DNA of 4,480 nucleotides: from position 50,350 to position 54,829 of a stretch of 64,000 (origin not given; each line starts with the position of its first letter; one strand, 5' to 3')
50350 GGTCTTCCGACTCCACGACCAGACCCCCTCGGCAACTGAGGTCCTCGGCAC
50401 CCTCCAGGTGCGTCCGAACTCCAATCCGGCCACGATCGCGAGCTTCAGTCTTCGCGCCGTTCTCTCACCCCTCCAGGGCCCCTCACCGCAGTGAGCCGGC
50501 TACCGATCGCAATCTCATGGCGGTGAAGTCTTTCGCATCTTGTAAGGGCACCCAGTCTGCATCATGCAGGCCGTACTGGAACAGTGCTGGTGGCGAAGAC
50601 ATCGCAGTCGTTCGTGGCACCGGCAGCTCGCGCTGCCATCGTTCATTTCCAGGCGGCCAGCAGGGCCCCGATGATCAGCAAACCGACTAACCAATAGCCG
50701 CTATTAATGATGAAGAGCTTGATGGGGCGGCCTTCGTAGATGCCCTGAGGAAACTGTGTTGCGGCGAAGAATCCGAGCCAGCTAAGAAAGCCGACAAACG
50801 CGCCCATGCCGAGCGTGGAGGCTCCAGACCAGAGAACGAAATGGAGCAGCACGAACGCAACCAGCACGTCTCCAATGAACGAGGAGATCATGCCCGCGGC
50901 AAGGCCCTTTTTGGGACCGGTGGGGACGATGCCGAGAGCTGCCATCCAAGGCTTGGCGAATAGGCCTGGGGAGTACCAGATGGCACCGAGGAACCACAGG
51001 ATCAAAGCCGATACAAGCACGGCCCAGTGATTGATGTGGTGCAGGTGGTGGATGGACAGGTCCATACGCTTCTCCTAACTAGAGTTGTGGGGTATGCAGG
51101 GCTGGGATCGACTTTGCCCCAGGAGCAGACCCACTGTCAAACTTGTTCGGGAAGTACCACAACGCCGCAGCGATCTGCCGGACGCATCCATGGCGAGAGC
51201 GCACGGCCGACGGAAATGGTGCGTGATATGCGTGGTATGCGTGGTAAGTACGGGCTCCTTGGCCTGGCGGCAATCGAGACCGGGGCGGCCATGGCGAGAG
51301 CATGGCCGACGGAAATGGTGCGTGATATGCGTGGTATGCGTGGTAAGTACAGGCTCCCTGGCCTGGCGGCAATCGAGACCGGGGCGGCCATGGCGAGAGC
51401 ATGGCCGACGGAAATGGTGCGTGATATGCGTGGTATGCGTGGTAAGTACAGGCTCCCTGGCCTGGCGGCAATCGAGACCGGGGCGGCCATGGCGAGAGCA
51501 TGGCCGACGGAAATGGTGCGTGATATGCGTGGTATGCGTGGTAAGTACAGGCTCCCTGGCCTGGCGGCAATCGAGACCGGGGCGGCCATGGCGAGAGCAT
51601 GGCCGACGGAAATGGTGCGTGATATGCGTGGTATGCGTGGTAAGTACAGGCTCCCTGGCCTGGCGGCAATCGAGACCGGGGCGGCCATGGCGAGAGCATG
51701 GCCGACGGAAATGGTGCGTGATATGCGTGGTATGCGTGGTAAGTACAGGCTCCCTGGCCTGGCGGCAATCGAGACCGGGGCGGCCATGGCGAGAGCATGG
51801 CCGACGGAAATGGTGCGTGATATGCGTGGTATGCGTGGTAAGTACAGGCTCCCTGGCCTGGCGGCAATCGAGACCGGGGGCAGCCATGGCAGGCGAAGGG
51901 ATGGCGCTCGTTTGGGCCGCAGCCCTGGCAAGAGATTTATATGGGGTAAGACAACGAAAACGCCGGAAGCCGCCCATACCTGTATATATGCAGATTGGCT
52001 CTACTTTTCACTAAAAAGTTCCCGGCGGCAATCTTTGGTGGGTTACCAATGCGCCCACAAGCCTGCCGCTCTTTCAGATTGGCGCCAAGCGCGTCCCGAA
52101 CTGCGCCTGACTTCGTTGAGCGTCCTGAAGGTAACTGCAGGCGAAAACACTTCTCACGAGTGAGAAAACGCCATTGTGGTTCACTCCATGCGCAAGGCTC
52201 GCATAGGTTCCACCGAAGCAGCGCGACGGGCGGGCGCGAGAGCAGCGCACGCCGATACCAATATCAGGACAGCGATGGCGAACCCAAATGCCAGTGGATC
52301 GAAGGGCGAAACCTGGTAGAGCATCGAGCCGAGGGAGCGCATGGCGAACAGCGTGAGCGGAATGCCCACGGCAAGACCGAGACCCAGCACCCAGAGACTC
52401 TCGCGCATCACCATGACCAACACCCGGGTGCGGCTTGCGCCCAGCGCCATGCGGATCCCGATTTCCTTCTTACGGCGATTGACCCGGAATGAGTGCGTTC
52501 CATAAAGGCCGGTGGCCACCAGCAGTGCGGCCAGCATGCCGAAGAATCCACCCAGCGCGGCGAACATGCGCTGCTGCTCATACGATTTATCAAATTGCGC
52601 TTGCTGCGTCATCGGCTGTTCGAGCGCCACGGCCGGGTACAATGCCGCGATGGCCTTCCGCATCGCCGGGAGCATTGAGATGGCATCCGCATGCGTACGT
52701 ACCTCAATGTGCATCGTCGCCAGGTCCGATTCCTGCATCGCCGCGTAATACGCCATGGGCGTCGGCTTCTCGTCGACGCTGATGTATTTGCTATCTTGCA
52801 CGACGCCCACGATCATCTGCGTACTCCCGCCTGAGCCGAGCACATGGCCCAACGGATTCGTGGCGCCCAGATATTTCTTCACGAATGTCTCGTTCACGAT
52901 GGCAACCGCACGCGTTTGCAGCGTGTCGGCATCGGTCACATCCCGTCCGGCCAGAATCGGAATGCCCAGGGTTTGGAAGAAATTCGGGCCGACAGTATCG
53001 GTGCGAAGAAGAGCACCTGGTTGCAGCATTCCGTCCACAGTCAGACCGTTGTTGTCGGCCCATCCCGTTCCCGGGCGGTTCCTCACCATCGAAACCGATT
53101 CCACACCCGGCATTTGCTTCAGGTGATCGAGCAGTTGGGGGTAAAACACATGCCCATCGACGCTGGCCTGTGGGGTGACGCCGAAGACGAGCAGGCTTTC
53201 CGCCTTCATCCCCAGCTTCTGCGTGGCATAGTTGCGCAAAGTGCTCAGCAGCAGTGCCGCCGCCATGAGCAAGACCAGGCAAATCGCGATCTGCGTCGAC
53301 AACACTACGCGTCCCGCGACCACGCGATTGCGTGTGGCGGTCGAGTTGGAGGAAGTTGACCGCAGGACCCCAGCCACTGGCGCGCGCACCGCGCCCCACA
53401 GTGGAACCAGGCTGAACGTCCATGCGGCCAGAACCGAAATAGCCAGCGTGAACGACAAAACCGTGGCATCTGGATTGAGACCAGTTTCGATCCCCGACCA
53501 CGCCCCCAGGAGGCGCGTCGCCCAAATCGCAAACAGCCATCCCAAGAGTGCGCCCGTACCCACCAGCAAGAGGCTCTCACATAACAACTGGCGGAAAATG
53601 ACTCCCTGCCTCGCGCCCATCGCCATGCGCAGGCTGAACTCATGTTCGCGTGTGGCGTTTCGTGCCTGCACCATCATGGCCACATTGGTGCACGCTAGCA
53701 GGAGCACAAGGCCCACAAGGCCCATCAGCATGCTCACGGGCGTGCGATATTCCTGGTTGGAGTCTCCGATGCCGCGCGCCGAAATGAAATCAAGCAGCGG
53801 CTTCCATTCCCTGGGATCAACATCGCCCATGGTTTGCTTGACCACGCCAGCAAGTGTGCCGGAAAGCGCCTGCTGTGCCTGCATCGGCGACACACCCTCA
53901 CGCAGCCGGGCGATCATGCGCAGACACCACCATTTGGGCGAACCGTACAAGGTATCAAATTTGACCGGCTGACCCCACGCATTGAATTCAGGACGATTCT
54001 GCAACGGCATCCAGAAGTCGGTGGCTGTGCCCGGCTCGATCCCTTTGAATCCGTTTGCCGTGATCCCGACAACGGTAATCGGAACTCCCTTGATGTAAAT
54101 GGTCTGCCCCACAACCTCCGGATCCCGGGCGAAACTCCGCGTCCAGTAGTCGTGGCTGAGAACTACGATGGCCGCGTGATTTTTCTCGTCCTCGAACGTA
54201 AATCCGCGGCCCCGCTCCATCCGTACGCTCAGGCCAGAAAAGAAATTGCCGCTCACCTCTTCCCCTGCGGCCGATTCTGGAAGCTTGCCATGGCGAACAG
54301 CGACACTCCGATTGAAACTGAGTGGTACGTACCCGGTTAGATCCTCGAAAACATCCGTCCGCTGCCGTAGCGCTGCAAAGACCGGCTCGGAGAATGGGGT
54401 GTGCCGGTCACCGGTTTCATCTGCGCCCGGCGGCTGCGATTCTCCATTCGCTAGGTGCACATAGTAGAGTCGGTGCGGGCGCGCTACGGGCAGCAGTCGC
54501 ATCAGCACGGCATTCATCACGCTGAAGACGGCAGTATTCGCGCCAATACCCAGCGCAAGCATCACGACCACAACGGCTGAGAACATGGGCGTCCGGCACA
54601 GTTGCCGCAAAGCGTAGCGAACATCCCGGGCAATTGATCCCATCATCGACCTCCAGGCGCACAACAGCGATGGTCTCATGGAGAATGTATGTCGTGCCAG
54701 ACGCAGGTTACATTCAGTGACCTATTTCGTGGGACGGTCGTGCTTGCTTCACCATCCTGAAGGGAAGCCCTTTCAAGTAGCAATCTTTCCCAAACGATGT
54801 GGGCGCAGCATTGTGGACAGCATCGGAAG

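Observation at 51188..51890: Near-perfect 7 x 99-bp tandem array, stop-free in five of six frames, in an intergenic position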

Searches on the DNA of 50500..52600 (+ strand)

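Call 4: search_rna_families(source=window, start=50500, end=52600, threshold=evalue, max_evalue=10)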
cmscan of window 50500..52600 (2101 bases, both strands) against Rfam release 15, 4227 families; matches with E-value up to 10: 0.
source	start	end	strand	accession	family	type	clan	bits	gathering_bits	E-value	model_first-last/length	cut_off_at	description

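Call 65: search_dna_similar(query=window:51100-52100:+, collection=phages, mode=distant, max_evalue=0.001, max_rows=10)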
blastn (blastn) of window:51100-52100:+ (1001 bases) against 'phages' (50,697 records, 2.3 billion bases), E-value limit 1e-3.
No match.

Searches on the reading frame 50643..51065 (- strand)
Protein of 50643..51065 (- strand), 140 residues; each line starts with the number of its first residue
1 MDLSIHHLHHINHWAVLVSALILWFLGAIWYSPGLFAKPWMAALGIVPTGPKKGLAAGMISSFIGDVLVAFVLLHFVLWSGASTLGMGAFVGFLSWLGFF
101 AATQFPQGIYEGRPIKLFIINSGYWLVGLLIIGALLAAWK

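Call 8: find_encoding_contigs(protein=window:50643-51065:-, flank=6000, max_places=10)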
Protein window:50643-51065:- (140 aa): 2 contigs read that carry it; 2 places shown.
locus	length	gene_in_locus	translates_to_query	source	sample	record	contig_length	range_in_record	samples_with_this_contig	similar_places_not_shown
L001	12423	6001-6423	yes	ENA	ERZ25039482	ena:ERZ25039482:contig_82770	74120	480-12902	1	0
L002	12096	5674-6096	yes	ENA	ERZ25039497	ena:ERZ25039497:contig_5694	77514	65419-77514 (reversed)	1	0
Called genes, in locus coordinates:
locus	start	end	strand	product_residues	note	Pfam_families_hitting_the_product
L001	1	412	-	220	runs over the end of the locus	PF08123:DOT1 (weak)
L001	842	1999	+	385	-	PF09998:DUF2239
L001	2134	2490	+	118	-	-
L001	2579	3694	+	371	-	PF00149:Metallophos, PF12850:Metallophos_2 (weak)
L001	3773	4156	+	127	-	PF02627:CMD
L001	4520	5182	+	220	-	PF02687:FtsX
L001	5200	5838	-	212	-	-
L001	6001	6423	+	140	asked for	PF08570:DUF1761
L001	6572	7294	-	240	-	-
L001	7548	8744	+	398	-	PF00027:cNMP_binding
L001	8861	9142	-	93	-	-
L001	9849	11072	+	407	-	PF13740:ACT_6, PF21086:ACT_PSP_2, PF00702:Hydrolase, PF12710:HAD, PF08282:Hydrolase_3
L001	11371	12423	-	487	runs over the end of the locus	PF13287:Fn3_assoc, PF13290:CHB_HEX_C_1, PF00753:Lactamase_B, PF19583:ODP (weak), PF12733:Cadherin-like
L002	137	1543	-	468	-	PF05598:DUF772, PF01609:DDE_Tnp_1, PF13751:DDE_Tnp_1_6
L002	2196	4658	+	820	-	PF12704:MacB_PCD, PF02687:FtsX, PF12704:MacB_PCD, PF02687:FtsX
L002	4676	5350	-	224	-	-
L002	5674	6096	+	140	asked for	PF08570:DUF1761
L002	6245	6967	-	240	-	-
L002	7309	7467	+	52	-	-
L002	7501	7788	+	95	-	-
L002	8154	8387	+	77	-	-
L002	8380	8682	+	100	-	PF02518:HATPase_c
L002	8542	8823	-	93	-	-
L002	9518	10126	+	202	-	PF01842:ACT (faint), PF13740:ACT_6, PF21086:ACT_PSP_2 (faint)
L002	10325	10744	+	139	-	PF00702:Hydrolase, PF12710:HAD, PF08282:Hydrolase_3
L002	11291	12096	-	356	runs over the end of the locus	PF13287:Fn3_assoc, PF13290:CHB_HEX_C_1, PF00753:Lactamase_B, PF19583:ODP (faint)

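Call 48: search_protein_families(library=pfam, proteins=[window:50643-51065:-], max_evalue=0.01)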
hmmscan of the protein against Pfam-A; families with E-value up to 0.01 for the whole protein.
window:50643-51065:- (140 aa): 1 family
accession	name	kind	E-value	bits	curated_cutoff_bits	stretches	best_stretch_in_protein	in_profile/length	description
PF08570.15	DUF1761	-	3.1e-26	92.5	31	1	14-136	1-122/123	Protein of unknown function (DUF1761)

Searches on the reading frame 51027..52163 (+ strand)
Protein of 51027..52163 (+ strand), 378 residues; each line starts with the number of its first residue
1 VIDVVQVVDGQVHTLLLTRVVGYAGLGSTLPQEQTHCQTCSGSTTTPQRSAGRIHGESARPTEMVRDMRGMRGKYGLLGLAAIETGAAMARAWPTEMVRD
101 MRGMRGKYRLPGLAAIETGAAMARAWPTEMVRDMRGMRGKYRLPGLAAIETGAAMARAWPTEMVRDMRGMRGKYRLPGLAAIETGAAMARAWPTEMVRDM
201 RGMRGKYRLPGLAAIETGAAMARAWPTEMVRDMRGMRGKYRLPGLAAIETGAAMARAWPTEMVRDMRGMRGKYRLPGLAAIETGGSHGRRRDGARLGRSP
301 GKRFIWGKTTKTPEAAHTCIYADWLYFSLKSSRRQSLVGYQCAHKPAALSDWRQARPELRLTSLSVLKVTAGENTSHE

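Call 48: search_protein_families(library=pfam, proteins=[window:51027-52163:+, window:51085-52014:+], max_evalue=0.01)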
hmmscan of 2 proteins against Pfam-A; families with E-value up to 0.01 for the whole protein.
window:51027-52163:+ (378 aa): 2 families
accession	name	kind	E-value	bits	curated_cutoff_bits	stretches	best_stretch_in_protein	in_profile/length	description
PF18481.7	DUF5616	-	1.1e-05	26.2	27.6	0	97-110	36-49/140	Domain of unknown function (DUF5616)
PF20983.2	ExoU_C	-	0.00048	20.6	27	0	101-127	58-84/87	ExoU toxin, C-terminal domain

window:51085-52014:+ (309 aa): 8 families
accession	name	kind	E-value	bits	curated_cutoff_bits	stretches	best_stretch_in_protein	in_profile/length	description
PF05739.25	SNARE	-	0.00012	22.5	26.8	0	41-54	33-46/53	SNARE domain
PF17820.7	PDZ_6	-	0.001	19.2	27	0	50-62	1-13/54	PDZ domain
PF13567.11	DUF4131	-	0.0013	18.9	31.6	0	111-167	5-55/165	Domain of unknown function (DUF4131)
PF16641.10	CLIP1_ZNF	-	0.0037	17.5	25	0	43-49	1-7/17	CLIP1 zinc knuckle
PF13687.11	DUF4153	-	0.0041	16.8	27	0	179-227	21-68/373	Domain of unknown function (DUF4153)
PF10277.15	Frag1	-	0.0046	17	30.3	0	144-197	136-185/220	Frag1/DRAM/Sfk1 family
PF16059.10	MGA_dom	-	0.0048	17.3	27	0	191-219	22-46/51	MGA, conserved domain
PF08019.17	EptA_B_N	-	0.0063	16.8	22.3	0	83-125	72-114/152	Phosphoethanolamine transferase EptA/EptB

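Call 52: find_homologous_proteins(query=window:51027-52163:+, max_evalue=0.001)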
Query window:51027-52163:+ (378 aa): 2 proteins with E <= 0.001 among 8000 candidates.
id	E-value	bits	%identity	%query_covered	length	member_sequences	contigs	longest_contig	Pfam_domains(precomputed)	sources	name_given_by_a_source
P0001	2.6e-131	456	98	56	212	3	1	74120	-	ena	-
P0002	1.5e-6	46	52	18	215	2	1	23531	-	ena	-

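Call 53: list_cluster_members(proteins=[P0001, P0002])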
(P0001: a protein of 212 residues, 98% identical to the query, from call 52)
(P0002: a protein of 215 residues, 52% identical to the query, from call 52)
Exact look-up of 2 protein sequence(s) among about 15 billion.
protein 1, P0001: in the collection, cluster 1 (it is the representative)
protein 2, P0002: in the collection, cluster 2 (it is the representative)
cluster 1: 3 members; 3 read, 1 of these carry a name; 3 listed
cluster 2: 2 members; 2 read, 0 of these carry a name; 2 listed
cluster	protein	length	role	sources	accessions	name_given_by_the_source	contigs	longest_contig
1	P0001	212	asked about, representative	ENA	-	-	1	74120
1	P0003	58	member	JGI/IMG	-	hypothetical protein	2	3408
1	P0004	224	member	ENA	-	-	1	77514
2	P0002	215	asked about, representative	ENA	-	-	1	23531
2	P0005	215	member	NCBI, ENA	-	-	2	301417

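Call 54: find_encoding_contigs(protein=P0003, flank=4000)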
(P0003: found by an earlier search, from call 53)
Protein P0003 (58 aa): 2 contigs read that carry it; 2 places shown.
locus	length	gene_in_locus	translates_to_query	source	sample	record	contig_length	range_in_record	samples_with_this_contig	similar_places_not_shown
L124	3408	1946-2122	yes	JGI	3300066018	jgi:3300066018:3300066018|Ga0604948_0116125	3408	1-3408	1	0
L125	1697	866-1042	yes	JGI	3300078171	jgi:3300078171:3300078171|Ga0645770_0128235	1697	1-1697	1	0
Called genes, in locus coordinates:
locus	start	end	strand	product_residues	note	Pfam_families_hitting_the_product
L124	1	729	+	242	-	?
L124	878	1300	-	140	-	PF08570:DUF1761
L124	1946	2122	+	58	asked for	-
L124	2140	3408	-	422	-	?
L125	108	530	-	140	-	PF08570:DUF1761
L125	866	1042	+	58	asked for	-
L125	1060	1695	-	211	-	PF02687:FtsX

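Call 55: find_encoding_contigs(protein=P0002, flank=5000)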
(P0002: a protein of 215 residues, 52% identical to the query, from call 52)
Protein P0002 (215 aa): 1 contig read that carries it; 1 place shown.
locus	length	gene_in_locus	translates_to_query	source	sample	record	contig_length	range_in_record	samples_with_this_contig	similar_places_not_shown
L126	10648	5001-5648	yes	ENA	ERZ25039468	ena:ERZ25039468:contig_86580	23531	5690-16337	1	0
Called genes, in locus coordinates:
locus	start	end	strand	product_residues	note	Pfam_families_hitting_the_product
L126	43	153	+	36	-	-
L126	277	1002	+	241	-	PF04909:Amidohydro_2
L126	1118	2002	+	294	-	PF13290:CHB_HEX_C_1, PF13287:Fn3_assoc, PF00753:Lactamase_B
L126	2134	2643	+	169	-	PF12733:Cadherin-like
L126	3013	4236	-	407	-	PF01842:ACT (faint), PF13740:ACT_6, PF21086:ACT_PSP_2, PF00702:Hydrolase, PF06888:Put_Phosphatase (faint), PF12710:HAD, PF08282:Hydrolase_3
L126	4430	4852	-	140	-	PF08570:DUF1761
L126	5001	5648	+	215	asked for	-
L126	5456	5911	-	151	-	PF06983:3-dmu-9_3-mt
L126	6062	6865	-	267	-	PF03547:Mem_trans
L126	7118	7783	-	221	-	PF02687:FtsX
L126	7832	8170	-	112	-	-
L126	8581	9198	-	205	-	PF12704:MacB_PCD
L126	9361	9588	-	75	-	-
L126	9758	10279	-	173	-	PF05193:Peptidase_M16_C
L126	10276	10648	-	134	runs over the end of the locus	-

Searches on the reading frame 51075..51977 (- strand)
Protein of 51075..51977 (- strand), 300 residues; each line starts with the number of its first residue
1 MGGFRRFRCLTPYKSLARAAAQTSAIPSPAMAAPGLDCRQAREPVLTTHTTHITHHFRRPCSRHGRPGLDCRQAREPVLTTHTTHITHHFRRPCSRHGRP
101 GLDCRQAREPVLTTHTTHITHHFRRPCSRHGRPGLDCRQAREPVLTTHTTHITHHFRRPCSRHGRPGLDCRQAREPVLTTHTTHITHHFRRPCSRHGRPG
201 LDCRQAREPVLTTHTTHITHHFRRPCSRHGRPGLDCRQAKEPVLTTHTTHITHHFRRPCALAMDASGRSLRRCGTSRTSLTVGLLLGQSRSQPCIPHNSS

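Call 48: search_protein_families(library=pfam, proteins=[window:51075-51977:-, window:51079-51867:-, window:51137-51931:-], max_evalue=0.01)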
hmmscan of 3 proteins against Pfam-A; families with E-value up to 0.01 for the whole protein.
window:51075-51977:- (300 aa): 1 family
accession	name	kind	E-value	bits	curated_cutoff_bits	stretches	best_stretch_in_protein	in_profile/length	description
PF16547.10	BLM10_N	-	0.0012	19.5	27.2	0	62-93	6-37/81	Proteasome-substrate-size regulator, N-terminal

window:51079-51867:- (262 aa): 2 families
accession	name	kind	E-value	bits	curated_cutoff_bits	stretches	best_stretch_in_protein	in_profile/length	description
PF11779.13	SPT_ssu-like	-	7.4e-07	29.1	29.8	0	11-28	6-23/54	Small subunit of serine palmitoyltransferase-like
PF05412.18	Peptidase_C33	-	0.0042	17.5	25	0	167-180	4-17/108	Equine arterivirus Nsp2-type cysteine proteinase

window:51137-51931:- (264 aa): 0 families

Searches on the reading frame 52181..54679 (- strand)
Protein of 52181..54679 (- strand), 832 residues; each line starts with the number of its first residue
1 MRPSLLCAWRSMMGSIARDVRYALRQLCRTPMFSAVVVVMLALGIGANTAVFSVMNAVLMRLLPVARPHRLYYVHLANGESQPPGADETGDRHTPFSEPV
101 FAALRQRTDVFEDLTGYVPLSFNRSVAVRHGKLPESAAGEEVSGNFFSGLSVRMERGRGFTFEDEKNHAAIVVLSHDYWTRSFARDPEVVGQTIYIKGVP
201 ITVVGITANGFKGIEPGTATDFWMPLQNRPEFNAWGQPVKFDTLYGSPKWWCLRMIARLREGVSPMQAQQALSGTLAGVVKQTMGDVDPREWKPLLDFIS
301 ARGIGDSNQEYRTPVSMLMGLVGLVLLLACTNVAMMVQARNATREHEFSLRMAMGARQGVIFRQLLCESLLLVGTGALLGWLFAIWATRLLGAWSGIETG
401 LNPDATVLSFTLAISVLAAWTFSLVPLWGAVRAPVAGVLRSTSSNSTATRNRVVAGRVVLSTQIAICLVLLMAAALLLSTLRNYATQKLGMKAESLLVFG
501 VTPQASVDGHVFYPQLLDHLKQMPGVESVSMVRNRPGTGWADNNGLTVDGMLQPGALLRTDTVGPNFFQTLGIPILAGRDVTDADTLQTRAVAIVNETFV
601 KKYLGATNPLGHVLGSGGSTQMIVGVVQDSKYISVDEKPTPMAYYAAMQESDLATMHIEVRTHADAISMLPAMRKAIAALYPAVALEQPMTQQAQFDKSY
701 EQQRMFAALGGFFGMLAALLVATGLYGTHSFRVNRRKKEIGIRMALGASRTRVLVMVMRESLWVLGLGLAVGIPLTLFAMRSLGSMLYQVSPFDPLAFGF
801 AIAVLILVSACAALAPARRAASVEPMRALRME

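Call 48: search_protein_families(library=pfam, proteins=[window:52181-54679:-], max_evalue=0.01)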
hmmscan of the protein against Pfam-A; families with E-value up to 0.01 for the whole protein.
window:52181-54679:- (832 aa): 2 families
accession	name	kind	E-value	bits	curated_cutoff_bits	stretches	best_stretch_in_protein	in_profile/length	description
PF12704.14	MacB_PCD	-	1.7e-37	130.2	27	2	34-272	1-204/207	MacB-like periplasmic core domain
PF02687.27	FtsX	-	4.6e-21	75.5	25.5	2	712-825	2-120/120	FtsX-like permease C-terminal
